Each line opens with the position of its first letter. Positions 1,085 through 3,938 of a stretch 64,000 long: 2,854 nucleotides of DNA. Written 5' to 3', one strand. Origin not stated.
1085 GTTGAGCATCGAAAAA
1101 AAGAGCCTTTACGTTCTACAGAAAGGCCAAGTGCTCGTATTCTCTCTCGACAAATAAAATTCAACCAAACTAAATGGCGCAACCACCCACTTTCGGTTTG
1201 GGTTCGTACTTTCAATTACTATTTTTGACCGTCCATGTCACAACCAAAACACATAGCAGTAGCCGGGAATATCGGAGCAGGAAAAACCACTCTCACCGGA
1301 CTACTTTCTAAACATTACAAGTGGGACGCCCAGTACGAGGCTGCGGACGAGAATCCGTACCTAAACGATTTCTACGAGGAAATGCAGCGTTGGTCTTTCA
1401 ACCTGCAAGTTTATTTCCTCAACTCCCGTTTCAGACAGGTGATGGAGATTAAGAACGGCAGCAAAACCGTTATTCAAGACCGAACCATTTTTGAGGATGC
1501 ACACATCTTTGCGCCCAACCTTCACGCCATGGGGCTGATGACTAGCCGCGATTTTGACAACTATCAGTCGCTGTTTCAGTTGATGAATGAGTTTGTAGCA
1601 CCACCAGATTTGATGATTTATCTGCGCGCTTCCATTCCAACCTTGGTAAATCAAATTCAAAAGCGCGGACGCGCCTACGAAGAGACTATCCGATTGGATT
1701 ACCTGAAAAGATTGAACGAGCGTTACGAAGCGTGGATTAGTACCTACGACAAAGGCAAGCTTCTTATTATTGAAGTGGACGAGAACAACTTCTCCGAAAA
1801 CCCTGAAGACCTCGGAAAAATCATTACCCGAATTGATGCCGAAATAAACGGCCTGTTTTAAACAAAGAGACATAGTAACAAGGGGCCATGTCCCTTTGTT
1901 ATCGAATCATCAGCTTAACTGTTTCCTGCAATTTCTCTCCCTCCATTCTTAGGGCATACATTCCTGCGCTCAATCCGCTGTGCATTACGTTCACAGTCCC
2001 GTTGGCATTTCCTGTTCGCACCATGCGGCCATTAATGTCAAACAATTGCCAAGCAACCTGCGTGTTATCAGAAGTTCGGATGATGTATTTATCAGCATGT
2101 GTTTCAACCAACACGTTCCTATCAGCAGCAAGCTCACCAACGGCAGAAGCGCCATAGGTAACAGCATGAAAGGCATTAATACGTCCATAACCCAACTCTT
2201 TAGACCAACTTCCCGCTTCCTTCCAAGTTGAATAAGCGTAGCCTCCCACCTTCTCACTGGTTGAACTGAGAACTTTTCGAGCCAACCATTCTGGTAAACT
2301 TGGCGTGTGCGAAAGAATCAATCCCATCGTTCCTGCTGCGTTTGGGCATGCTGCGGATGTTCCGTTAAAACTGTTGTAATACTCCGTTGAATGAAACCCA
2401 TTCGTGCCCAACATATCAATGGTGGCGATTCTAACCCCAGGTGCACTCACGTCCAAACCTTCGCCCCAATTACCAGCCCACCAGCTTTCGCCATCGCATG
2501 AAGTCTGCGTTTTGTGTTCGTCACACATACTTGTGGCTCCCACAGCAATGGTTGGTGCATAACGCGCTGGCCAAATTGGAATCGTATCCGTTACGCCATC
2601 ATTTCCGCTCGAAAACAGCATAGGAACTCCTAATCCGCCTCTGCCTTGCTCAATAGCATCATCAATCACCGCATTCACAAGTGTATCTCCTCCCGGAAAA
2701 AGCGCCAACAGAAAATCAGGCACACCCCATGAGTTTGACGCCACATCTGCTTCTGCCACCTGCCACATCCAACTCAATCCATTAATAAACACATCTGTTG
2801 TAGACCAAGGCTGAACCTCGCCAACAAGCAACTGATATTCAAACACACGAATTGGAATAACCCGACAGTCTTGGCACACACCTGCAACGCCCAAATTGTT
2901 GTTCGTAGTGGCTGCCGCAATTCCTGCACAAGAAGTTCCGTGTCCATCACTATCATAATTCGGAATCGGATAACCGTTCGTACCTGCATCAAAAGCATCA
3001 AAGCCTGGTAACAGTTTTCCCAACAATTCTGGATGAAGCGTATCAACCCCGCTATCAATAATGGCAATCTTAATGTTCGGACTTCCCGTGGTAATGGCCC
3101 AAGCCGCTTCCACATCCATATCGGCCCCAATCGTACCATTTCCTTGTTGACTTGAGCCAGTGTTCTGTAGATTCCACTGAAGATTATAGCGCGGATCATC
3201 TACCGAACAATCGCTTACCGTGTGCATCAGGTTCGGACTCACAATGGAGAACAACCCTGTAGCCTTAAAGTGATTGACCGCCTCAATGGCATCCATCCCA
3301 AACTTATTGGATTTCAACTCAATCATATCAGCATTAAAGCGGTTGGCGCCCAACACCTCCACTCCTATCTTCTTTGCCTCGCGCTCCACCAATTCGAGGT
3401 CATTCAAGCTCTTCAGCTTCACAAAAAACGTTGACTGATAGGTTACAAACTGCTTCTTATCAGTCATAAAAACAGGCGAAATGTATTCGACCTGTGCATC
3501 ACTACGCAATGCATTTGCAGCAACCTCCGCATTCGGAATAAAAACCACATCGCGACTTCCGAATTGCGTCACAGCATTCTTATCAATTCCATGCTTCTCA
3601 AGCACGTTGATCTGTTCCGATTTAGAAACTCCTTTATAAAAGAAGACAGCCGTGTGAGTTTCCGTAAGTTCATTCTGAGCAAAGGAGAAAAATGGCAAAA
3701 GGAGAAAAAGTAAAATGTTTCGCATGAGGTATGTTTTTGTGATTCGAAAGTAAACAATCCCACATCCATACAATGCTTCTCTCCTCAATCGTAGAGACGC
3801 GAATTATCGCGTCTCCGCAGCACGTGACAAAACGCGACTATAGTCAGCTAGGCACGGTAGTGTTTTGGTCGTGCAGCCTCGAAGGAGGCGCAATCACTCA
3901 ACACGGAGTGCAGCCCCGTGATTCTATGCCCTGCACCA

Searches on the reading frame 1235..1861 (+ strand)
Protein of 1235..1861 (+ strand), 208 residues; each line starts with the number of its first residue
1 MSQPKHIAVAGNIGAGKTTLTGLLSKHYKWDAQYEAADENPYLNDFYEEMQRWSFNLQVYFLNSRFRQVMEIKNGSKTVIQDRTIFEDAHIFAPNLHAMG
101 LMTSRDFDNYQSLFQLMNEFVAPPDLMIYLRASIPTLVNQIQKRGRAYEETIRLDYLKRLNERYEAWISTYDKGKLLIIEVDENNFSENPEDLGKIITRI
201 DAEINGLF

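Call 77: search_protein_families(library=pfam, proteins=[window:1235-1861:+], max_evalue=0.000001)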
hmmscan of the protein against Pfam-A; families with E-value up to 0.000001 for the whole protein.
window:1235-1861:+ (208 aa): 1 family
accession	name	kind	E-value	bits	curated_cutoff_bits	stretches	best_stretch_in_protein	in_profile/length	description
PF01712.25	dNK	-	2.8e-57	194.2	27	1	7-202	1-200/203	Deoxynucleoside kinase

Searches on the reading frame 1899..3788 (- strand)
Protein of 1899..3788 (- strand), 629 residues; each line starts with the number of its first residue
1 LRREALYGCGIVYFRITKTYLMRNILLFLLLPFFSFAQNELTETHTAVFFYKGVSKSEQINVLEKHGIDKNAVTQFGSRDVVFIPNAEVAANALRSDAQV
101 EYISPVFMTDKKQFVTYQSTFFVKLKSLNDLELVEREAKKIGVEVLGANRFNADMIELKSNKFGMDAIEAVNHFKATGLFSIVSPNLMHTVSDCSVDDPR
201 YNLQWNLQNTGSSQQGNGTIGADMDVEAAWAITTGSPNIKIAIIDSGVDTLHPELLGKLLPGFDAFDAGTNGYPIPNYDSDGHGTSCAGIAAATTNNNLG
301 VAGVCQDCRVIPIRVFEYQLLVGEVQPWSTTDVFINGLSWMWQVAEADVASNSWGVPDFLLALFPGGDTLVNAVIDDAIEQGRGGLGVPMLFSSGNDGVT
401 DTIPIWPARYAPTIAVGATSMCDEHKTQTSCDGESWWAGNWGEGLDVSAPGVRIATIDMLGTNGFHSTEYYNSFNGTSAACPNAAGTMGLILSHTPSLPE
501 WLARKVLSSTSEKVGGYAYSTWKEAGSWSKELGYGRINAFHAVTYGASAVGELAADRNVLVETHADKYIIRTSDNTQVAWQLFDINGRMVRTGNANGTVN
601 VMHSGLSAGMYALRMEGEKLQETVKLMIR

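Call 77: search_protein_families(library=pfam, proteins=[window:1899-3788:-], max_evalue=0.000001)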
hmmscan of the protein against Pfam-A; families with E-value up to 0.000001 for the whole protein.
window:1899-3788:- (629 aa): 1 family
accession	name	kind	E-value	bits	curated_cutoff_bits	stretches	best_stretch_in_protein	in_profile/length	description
PF00082.27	Peptidase_S8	-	1.5e-39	136.5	21.8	1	238-535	3-288/288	Subtilase family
